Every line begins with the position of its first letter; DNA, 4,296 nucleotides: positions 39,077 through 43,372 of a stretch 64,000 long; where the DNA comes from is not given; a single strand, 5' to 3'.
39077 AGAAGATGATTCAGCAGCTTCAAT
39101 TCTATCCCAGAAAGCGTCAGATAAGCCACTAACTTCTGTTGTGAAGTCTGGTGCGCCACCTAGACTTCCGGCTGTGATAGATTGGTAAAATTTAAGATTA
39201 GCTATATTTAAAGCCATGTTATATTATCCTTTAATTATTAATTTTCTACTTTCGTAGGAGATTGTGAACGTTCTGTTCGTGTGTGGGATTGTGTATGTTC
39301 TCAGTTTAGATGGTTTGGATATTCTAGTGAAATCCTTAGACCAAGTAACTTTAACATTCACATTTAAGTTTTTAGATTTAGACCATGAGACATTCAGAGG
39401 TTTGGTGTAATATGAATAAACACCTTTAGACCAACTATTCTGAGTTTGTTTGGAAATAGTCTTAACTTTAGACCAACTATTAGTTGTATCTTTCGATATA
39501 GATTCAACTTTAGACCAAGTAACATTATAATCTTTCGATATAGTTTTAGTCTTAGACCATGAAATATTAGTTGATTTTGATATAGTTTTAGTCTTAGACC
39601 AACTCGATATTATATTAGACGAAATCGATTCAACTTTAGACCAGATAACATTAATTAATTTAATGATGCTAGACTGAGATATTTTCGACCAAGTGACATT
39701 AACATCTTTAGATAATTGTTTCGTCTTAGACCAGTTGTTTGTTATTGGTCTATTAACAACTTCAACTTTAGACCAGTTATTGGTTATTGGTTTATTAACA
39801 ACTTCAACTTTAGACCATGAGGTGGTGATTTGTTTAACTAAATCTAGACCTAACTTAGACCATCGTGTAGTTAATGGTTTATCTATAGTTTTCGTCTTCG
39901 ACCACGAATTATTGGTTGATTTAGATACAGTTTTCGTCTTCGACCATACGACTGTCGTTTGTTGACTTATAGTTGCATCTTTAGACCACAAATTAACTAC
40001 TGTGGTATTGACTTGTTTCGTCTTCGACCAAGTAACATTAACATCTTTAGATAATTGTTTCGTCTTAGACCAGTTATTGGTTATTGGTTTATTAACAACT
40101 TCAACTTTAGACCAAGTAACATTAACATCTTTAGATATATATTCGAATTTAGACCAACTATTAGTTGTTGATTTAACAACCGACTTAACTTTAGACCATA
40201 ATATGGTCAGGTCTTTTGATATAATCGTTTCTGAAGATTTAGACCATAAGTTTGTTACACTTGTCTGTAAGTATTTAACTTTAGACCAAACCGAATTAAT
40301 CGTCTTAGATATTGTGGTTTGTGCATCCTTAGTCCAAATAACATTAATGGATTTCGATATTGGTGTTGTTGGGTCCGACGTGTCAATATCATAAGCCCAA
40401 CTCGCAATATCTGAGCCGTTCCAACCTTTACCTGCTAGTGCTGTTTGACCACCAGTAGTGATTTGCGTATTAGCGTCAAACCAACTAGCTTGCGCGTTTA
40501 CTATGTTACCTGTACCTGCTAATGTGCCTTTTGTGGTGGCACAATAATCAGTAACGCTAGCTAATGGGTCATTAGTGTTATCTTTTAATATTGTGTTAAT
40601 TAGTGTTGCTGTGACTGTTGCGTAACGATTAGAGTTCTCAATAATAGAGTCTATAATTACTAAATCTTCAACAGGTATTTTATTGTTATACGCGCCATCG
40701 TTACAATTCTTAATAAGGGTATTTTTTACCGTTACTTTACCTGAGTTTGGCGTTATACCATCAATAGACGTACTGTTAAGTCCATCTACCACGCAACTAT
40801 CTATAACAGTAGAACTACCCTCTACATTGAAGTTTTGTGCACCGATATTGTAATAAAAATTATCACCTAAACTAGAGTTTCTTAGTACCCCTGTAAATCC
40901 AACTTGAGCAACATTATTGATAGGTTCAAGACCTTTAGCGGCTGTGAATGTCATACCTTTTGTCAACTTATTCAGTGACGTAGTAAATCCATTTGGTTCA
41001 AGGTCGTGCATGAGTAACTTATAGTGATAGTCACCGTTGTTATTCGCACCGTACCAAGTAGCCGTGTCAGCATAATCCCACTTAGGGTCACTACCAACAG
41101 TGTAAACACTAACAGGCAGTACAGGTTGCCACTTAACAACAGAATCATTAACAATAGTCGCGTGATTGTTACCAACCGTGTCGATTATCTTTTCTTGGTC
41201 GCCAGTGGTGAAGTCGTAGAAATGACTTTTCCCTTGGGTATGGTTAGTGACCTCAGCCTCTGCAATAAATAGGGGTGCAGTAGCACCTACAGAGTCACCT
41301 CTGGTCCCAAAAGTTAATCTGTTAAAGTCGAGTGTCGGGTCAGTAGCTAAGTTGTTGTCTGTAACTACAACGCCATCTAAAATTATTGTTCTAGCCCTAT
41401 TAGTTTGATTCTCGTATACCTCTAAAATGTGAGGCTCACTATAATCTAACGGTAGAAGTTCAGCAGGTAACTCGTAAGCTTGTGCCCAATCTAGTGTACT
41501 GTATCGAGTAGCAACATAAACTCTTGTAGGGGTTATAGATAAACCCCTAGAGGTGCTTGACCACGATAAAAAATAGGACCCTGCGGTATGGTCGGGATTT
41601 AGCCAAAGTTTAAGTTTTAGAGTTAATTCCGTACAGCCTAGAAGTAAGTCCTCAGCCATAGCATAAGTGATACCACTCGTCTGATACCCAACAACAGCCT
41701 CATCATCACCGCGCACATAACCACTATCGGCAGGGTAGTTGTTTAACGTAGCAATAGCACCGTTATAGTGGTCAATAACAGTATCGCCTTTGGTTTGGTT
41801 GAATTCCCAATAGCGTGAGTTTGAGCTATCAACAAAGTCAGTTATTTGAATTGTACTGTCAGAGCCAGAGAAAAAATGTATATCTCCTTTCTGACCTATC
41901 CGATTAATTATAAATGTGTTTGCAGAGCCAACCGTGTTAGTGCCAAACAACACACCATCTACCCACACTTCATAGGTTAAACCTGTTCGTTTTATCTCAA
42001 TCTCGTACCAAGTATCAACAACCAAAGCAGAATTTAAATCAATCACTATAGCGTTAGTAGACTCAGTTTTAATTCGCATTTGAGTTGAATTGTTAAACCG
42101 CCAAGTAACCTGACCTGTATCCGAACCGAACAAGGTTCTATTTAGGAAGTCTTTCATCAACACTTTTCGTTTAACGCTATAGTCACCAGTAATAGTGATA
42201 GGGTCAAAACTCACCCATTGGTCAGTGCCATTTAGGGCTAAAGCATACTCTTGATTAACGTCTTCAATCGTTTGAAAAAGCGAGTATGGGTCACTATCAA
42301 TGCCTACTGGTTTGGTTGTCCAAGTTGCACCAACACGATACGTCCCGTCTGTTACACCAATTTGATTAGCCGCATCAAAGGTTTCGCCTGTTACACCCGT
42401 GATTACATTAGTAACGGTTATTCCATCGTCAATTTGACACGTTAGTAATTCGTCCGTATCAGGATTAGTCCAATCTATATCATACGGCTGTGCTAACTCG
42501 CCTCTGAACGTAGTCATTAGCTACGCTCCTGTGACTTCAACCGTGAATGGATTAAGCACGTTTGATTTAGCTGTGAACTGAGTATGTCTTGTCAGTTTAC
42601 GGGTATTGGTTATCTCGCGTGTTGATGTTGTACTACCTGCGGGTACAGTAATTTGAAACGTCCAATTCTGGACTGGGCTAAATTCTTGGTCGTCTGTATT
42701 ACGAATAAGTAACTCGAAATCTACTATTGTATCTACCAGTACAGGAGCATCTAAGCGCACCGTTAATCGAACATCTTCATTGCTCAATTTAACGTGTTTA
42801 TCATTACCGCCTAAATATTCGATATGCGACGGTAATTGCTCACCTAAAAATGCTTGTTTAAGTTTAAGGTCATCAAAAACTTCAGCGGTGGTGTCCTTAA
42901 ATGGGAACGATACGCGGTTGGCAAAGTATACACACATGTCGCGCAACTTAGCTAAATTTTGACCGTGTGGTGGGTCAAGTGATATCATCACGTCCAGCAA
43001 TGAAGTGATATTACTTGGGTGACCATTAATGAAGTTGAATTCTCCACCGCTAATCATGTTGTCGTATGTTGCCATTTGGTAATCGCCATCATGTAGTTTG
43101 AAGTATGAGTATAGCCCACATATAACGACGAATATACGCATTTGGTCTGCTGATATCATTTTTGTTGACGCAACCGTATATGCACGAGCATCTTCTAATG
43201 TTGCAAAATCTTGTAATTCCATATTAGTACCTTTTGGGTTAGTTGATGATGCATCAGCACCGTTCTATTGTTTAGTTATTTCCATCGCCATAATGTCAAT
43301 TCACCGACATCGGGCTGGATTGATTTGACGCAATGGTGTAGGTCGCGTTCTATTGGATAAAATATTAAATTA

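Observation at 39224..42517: Fibre gene whose C-terminal third is about 25 tandem 14-residue repeats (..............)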

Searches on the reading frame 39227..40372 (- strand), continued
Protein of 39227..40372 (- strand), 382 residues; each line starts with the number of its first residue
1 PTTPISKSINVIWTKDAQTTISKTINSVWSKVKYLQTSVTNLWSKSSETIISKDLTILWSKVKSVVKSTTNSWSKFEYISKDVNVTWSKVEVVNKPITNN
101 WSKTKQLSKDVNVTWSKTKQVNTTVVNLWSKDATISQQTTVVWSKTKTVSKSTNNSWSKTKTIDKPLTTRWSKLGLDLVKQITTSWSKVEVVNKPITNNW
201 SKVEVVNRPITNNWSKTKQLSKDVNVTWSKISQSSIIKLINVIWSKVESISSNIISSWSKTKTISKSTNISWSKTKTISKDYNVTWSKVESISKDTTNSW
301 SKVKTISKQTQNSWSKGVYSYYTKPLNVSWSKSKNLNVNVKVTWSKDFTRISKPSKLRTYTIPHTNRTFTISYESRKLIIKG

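Call 79: find_related_loci(query=window:39227-40372:-, collection=metagenome_contigs, flank=4000)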
Query window:39227-40372:- (382 aa) in metagenome_contigs; peptide patterns used: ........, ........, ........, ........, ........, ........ (x = any residue, [..] = any of these).
69 stretches matched a pattern, but none encodes a relative of the query by tblastn (E <= 1e-3).

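Call 85: search_solved_structures(query=P0030, max_evalue=1)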
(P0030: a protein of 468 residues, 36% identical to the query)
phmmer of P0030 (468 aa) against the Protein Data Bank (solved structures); distinct sequences matched with E-value up to 1: 0.

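Call 87: list_cluster_members(proteins=[P0075, P0159, P0153, P0138, P0046, P0066, P0078, P0045, P0068, P0102])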
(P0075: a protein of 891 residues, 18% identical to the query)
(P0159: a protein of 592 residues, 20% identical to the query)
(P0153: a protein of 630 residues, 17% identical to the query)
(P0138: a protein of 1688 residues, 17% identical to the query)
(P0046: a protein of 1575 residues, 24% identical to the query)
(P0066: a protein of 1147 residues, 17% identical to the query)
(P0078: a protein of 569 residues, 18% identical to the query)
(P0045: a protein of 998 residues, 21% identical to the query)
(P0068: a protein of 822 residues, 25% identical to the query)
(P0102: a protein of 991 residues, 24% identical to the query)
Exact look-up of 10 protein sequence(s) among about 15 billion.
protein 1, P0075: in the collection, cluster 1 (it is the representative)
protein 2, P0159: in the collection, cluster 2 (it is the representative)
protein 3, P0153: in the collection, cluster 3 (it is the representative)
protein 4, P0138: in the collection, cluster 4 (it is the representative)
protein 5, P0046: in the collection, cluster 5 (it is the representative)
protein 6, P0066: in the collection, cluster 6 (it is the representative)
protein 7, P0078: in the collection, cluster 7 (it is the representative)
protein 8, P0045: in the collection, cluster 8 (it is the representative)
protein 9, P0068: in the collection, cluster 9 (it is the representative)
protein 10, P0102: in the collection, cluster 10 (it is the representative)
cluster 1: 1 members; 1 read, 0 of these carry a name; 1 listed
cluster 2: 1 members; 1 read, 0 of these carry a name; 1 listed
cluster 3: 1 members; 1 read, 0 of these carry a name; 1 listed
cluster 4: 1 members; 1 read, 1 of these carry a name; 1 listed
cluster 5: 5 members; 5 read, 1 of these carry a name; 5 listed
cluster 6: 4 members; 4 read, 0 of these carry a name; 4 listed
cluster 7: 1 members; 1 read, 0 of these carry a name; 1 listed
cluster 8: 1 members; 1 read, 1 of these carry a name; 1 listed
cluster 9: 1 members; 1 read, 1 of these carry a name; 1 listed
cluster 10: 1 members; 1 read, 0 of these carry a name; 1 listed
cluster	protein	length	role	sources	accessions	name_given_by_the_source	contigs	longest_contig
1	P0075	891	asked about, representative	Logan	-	-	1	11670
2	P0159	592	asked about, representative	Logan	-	-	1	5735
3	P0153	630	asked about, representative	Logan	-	-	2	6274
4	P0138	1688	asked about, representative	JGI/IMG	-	hypothetical protein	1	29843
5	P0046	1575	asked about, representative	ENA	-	-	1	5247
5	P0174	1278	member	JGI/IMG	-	hypothetical protein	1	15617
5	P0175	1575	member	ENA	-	-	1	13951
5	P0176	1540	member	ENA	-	-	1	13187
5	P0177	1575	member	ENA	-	-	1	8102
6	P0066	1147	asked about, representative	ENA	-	-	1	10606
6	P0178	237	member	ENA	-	-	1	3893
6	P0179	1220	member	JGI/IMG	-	-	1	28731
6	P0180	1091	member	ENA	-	-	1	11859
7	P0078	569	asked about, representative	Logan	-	-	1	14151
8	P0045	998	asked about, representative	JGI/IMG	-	hypothetical protein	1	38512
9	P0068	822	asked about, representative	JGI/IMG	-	hypothetical protein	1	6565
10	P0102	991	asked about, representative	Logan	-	-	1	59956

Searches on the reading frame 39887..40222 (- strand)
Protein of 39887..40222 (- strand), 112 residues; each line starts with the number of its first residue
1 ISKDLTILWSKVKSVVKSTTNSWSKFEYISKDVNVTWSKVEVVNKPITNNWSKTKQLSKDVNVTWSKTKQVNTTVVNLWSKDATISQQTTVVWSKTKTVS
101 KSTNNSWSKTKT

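Call 48: search_solved_structures(query=A2, max_evalue=10, show_alignments=3)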
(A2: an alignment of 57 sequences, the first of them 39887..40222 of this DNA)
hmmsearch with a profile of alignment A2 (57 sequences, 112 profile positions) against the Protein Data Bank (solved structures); distinct sequences matched with E-value up to 10: 0.

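Call 54: predict_structure(alignment_id=A2)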
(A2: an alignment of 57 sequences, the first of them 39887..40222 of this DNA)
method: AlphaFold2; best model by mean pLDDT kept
length: 112 residues; sequences in the alignment: 57
mean_pLDDT: 52.2   pTM: 0.38
mean pLDDT of the five models: 52.2, 49.3, 46.5, 26.6, 24.1
residues with pLDDT >= 90: 0; 70-90: 0; 50-70: 72; < 50: 40
segments of 3 or more residues with pLDDT < 50: 50-52, 64-68, 77-84, 91-96, 107-112
pLDDT, mean of each block of 10 residues (from residue 1): 51 60 53 56 57 52 50 50 49 50 49 45
secondary structure, 60 per line:
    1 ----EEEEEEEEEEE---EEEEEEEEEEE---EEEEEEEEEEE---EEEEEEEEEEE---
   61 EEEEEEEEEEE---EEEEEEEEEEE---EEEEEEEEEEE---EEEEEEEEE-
elements in order: E5-15 E19-29 E33-43 E47-57 E61-71 E75-85 E89-99 E103-111

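Call 58: fold_search(model_id=the predicted structure, library=pdb)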
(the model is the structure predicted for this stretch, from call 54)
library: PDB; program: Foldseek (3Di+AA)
matches with E <= 10: 191; with E <= 0.001: 0
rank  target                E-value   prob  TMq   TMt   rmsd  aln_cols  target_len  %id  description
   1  6a8k                  2.7e-01  0.10  0.27  0.14  15.4       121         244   11  Crystal structure of Ice-binding Protein from a Sea-Ice Microalga (released 2018-11-07)
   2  8enq_A                2.7e-01  0.03  0.15  0.16  15.4       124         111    6  E. coli CsgA fibril (218-pixel box size) (released 2023-10-04)
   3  2n3d_MODEL_1_A        3.4e-01  0.03  0.17  0.17  14.7       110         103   10  Atomic structure of the cytoskeletal bactofilin BacA revealed by solid-state NMR (released 2015-12-16)
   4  4kh3                  5.1e-01  0.04  0.22  0.08  14.7       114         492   15  Structure of a bacterial self-associating protein (released 2014-01-15)
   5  3wp9                  5.1e-01  0.03  0.20  0.13  14.3       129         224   12  Crystal structure of antifreeze protein from an Antarctic sea ice bacterium Colwellia sp. (released 2014-07-02)
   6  7bwy_A                5.5e-01  0.01  0.13  0.09  14.6       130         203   12  Crystal structure of ice-binding protein from an Antarctic ascomycete, Antarctomyces psychrotrophicus. (released 2020-05-27)
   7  6p83_B                5.9e-01  0.01  0.10  0.04  15.7       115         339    9  E.coli LpxD in complex with compound 1o (released 2019-08-28)
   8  4nu3_B                6.8e-01  0.02  0.16  0.11  14.3       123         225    7  Crystal structure of mFfIBP, a capping head region swapped mutant of ice-binding protein (released 2014-04-16)
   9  9u4u_A                7.3e-01  0.01  0.15  0.14  16.5       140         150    6  Structure of the functional amyloid FapC from Pseudomonas sp.UK4 (released 2025-08-06)
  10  6n2b_B                8.4e-01  0.02  0.18  0.08  16.5       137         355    7  The Crystal Structure of Caldicellulosiruptor kristjanssonii Tapirin C-terminal domain (released 2018-12-19)
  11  7aqq_x                8.4e-01  0.01  0.10  0.06  14.8       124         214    9  Cryo-EM structure of Arabidopsis thaliana Complex-I (membrane core) (released 2021-12-08)
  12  7d6c_4                9.0e-01  0.01  0.10  0.11  15.8       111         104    5  Crystal structure of CcmM N-terminal domain in complex with CcmN (released 2021-08-04)
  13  4nu3_A                9.6e-01  0.02  0.18  0.11  14.4       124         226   11  Crystal structure of mFfIBP, a capping head region swapped mutant of ice-binding protein (released 2014-04-16)
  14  6ria_1                9.6e-01  0.01  0.15  0.16  14.5        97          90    9  Bactofilin from Thermus thermophilus, F105R mutant crystal structure (released 2019-07-17)
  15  9lhs                  1.0e+00  0.03  0.23  0.15  12.9       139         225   11  Crystal structure of an ice-binding protein from Candidatus Cryosericum odellii (released 2025-09-03)
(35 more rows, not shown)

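Call 86: find_homologous_proteins(query=A2, max_evalue=1e-10)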
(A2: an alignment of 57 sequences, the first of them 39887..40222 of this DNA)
Query A2 (57 sequences): 974 candidates shared short words with the query, none scored E <= 1e-10.

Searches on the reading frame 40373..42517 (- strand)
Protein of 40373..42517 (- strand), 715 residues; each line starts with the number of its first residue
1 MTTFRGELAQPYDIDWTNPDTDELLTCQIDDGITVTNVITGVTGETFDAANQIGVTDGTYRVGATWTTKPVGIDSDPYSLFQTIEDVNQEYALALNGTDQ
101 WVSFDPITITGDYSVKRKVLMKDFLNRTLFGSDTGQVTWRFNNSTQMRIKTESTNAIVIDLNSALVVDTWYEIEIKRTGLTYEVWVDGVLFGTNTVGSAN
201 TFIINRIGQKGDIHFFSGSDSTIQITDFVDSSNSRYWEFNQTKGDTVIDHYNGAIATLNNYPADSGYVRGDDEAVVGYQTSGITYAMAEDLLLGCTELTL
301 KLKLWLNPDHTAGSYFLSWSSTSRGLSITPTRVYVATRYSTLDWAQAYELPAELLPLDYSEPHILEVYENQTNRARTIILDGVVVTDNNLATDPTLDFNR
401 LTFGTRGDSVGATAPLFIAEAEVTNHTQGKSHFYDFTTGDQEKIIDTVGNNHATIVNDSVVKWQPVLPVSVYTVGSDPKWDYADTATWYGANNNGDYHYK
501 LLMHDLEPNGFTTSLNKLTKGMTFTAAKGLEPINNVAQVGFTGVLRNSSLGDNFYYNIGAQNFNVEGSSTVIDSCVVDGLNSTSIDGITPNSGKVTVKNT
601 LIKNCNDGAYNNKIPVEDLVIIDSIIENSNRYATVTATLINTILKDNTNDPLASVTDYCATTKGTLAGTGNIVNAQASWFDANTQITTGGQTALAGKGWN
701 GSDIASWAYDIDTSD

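Call 30: search_solved_structures(query=window:40373-42517:-, max_evalue=1)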
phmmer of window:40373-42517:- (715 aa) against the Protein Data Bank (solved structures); distinct sequences matched with E-value up to 1: 1.
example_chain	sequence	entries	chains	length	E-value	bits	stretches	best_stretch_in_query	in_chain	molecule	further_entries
1b35_C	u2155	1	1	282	0.071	14.7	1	583-680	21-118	PROTEIN (CRICKET PARALYSIS VIRUS, VP3)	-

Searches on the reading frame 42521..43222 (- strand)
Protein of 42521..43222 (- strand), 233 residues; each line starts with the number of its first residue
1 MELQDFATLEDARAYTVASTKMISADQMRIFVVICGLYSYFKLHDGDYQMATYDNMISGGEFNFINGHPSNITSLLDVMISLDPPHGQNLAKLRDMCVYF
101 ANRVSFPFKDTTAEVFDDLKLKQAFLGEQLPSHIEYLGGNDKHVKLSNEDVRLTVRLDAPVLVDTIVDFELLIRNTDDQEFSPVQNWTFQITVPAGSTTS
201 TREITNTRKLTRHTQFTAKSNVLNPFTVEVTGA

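Call 7: search_protein_families(library=phrogs, proteins=[window:42521-43222:-], max_evalue=0.01)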
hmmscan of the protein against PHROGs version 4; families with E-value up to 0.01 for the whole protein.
window:42521-43222:- (233 aa): 0 families

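Call 36: search_protein_families(library=pfam, proteins=[window:42521-43222:-], max_evalue=0.01)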
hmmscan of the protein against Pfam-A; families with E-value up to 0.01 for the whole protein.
window:42521-43222:- (233 aa): 0 families

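Call 67: search_protein_families(library=ncbifam, proteins=[window:42521-43222:-], max_evalue=0.01)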
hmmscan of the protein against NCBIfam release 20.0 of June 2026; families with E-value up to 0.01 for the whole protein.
window:42521-43222:- (233 aa): 0 families
